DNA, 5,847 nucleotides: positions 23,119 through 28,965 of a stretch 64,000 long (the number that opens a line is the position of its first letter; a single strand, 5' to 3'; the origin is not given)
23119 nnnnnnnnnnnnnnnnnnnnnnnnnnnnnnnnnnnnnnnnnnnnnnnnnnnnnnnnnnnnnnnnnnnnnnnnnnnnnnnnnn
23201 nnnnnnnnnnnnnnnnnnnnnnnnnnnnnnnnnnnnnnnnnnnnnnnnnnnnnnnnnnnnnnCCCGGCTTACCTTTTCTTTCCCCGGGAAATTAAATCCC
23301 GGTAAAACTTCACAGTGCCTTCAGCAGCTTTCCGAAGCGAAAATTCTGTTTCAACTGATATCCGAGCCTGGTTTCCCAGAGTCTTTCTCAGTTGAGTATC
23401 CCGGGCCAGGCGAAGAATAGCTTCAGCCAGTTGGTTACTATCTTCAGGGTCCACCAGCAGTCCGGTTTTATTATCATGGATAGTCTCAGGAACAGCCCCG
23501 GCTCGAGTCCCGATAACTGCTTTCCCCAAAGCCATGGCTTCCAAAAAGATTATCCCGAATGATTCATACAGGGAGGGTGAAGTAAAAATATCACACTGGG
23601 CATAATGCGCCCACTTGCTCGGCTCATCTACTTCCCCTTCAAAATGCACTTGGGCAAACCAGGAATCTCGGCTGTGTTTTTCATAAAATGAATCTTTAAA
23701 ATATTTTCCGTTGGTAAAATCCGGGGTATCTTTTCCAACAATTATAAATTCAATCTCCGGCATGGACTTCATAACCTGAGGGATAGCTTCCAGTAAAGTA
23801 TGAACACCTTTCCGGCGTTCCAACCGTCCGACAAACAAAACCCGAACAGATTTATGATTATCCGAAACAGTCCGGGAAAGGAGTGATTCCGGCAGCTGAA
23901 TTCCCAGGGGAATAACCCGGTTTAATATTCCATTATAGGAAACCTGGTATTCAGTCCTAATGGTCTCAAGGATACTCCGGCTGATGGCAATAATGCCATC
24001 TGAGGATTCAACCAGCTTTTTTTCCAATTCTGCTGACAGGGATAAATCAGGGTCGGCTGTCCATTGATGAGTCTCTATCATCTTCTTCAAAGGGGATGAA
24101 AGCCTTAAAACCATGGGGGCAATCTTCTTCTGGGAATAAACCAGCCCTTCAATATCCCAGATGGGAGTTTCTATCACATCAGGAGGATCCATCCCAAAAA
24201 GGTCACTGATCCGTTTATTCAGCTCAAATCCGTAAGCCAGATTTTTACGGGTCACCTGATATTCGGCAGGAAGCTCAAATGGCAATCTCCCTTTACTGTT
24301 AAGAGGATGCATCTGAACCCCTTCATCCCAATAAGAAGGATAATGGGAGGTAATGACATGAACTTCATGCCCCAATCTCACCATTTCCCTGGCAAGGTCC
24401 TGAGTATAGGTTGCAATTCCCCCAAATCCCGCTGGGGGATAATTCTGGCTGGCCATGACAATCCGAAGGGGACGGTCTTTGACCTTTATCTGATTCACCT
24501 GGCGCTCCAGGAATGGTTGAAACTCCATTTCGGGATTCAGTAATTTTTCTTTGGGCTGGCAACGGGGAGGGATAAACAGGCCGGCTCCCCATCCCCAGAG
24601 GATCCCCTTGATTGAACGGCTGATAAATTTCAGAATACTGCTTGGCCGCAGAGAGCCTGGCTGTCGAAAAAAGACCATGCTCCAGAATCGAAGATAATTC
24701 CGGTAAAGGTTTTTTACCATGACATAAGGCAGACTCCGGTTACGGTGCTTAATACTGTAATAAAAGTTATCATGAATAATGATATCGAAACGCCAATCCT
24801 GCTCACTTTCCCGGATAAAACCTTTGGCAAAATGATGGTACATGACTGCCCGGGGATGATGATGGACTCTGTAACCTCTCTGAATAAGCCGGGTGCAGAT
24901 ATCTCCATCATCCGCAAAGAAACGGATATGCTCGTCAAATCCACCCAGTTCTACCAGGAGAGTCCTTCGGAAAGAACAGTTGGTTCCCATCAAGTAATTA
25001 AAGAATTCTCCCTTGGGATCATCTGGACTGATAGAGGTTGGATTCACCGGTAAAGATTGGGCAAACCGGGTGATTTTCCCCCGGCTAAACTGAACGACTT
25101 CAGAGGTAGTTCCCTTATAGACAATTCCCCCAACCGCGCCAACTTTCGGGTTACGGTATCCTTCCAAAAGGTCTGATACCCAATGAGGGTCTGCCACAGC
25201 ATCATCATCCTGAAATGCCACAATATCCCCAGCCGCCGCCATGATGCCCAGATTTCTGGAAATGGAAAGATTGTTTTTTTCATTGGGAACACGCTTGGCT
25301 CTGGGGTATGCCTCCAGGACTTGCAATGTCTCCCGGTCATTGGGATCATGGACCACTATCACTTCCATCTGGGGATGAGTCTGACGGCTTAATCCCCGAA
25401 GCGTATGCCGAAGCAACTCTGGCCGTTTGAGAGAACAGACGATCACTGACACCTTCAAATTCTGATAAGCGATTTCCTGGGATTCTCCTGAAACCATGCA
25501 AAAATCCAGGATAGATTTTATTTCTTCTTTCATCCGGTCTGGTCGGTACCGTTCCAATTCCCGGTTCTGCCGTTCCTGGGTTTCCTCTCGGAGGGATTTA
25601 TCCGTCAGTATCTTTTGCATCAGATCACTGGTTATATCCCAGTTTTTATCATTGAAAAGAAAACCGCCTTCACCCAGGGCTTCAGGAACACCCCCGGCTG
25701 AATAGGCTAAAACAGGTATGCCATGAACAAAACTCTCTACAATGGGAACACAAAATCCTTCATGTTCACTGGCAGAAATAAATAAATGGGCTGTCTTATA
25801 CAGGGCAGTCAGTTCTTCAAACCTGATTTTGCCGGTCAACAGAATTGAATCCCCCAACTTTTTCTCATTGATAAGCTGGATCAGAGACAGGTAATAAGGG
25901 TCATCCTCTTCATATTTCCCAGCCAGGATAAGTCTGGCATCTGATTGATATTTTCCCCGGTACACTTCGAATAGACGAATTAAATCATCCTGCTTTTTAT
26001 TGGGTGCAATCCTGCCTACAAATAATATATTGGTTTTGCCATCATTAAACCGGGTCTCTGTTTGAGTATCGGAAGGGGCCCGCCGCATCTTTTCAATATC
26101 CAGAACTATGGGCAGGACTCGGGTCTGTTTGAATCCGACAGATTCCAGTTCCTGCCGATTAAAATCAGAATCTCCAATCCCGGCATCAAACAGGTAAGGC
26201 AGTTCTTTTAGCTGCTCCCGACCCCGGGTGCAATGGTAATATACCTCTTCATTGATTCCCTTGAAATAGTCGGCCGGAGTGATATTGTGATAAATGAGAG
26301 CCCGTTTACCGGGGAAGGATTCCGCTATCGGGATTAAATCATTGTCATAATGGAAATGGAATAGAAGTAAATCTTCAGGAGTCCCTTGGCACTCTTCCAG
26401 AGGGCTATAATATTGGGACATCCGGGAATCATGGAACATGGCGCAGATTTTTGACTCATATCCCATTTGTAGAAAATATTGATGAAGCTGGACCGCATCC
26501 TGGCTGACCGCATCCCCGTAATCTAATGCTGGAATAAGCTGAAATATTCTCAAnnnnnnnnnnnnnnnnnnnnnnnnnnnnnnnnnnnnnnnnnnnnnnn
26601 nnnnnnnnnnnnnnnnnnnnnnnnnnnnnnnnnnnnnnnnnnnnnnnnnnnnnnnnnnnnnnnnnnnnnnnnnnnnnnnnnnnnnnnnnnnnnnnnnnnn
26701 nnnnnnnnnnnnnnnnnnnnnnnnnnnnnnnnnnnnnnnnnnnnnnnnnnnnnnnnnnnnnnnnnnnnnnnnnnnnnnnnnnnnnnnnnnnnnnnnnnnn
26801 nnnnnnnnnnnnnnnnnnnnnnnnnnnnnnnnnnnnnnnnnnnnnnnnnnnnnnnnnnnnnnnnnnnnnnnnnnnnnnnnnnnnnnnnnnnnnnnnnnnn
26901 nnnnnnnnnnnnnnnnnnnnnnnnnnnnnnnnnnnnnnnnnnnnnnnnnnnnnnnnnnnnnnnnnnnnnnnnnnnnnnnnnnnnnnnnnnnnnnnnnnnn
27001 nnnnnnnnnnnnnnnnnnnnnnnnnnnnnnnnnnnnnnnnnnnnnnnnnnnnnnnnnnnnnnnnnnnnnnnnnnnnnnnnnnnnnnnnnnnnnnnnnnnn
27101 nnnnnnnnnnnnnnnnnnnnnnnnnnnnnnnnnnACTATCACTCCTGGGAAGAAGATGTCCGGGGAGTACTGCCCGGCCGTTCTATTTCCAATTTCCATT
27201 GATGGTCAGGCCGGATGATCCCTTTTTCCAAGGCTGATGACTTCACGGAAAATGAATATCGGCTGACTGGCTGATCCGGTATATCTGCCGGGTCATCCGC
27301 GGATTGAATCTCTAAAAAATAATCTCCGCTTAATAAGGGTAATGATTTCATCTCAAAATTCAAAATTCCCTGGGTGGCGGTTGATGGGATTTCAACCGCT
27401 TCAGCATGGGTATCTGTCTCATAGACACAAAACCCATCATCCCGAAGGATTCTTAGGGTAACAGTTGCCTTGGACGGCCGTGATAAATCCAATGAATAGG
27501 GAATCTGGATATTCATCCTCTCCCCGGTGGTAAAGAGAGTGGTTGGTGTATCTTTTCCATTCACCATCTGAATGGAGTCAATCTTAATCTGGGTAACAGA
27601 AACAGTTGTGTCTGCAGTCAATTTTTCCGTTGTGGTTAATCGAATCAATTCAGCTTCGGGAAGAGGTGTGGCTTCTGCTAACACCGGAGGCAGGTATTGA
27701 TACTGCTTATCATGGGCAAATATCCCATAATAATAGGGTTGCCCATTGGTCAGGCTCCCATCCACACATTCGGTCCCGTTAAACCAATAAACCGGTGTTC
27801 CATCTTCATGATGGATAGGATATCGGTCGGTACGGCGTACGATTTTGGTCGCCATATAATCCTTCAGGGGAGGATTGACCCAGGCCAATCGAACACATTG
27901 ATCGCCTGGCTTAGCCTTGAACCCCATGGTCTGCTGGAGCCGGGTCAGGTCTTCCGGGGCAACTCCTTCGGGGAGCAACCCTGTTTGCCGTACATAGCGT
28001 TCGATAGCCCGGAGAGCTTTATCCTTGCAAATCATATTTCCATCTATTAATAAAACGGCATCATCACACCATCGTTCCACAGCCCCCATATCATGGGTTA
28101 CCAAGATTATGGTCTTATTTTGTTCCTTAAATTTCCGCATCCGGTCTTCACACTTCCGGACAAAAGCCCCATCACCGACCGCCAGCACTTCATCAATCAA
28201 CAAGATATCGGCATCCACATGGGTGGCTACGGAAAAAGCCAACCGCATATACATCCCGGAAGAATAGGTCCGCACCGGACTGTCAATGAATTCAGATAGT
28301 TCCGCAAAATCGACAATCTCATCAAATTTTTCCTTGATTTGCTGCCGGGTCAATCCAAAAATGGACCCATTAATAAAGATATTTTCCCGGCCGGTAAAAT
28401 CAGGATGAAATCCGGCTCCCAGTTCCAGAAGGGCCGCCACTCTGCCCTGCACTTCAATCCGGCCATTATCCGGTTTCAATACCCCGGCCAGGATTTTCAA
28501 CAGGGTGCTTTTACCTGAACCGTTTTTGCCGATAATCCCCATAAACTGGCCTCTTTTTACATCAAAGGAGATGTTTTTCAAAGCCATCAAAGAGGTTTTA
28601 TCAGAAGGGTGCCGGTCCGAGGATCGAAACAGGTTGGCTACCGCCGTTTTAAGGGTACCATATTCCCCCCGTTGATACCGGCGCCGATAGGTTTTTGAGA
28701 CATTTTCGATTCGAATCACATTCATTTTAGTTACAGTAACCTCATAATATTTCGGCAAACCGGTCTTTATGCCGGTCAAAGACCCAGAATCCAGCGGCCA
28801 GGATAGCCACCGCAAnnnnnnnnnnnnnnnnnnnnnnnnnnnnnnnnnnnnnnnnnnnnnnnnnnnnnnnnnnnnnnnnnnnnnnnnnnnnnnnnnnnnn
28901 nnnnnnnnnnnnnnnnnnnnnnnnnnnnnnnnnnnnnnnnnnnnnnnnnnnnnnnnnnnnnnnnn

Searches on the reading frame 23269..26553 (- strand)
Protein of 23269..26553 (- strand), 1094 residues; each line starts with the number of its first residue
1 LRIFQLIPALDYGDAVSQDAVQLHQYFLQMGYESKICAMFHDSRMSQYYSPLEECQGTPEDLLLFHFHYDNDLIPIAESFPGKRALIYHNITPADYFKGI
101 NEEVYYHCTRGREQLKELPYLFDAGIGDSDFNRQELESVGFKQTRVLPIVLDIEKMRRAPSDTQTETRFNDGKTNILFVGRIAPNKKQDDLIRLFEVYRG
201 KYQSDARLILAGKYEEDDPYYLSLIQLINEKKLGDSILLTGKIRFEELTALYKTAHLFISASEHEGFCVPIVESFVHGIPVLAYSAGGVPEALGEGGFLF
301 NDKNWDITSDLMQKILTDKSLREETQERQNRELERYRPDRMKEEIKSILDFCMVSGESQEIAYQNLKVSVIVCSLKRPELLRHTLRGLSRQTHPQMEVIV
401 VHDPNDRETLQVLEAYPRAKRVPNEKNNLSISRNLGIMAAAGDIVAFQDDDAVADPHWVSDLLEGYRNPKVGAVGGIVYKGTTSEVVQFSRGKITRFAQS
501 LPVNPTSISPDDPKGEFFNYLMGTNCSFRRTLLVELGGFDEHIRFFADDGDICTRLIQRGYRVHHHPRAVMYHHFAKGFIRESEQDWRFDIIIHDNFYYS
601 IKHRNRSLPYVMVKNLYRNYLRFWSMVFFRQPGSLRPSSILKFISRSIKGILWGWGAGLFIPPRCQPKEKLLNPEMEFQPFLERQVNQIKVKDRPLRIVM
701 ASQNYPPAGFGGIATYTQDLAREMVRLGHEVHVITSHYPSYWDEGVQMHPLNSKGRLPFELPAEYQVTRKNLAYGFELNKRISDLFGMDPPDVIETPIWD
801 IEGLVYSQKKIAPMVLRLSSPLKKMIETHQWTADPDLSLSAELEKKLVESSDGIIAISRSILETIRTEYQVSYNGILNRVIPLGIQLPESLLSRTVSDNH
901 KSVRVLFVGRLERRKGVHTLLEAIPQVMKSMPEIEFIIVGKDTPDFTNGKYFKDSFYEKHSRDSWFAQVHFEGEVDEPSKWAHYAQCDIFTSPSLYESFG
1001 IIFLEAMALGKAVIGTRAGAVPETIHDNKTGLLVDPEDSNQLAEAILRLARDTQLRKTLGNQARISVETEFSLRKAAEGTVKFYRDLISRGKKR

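Call 11: search_protein_families(library=pfam, proteins=[window:23269-26553:-], max_evalue=0.001)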
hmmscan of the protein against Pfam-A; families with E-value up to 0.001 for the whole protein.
window:23269-26553:- (1094 aa): 12 families
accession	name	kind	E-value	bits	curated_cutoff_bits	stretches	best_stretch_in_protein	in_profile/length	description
PF00534.26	Glycos_transf_1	-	2.4e-67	226.2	26.4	2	899-1064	12-170/172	Glycosyl transferases group 1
PF13692.12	Glyco_trans_1_4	-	5.2e-58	195.8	27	2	904-1052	3-142/142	Glycosyl transferases group 1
PF13641.12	Glyco_tranf_2_3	-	7.5e-23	82.2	27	1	368-577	3-215/230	Glycosyltransferase like family 2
PF00535.33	Glycos_transf_2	-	3e-22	79.8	23.3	1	369-484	1-122/168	Glycosyl transferase family 2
PF20706.3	GT4-conflict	-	2.5e-18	66.7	26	2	161-300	185-324/385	Family 4 Glycosyltransferase in conflict systems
PF13439.12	Glyco_transf_4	-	1.6e-15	58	28.5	1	710-885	1-166/170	Glycosyltransferase Family 4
PF13579.12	Glyco_trans_4_4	-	9.7e-11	42.7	29.7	1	711-871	1-147/158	Glycosyl transferase 4-like domain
PF13632.12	Glyco_trans_2_3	-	1e-08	35.7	27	1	445-594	2-144/198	Glycosyl transferase family group 2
PF13506.12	Glyco_transf_21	-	3.2e-08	33.7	21.7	1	435-574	24-155/174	Glycosyl transferase family 21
PF08323.17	Glyco_transf_5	-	2e-07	31.4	22.7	1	697-760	1-63/239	Starch synthase catalytic domain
PF10111.15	Glyco_tranf_2_2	-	2.1e-07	31.2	27.3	1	380-579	14-222/276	Glycosyltransferase like family 2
PF13524.12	Glyco_trans_1_2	-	3.8e-07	30.6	25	1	926-1077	8-139/144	Glycosyl transferase-like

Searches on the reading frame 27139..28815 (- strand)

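Call 11: search_protein_families(library=pfam, proteins=[window:27139-28815:-], max_evalue=0.001)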
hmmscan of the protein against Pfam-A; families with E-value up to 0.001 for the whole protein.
window:27139-28815:- (558 aa): 6 families
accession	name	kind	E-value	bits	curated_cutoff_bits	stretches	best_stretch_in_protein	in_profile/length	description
PF00005.33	ABC_tran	-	3.4e-22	80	25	1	79-210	1-135/137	ABC transporter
PF14524.12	Wzt_C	-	5e-09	36.7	30.4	1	409-506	9-108/143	Wzt C-terminal domain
PF13304.12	AAA_21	-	6.9e-06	26.8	27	1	91-118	1-37/304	AAA domain, putative AbiEii toxin, Type IV TA system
PF13175.12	AAA_15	-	0.00028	21.1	32.1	1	80-136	15-55/374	AAA ATPase domain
PF13555.12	AAA_29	-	0.00037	20.6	27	1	85-117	18-50/61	P-loop containing region of AAA domain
PF02463.25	SMC_N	-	0.00041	20.3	40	0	89-109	24-44/220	RecF/RecN/SMC N terminal domain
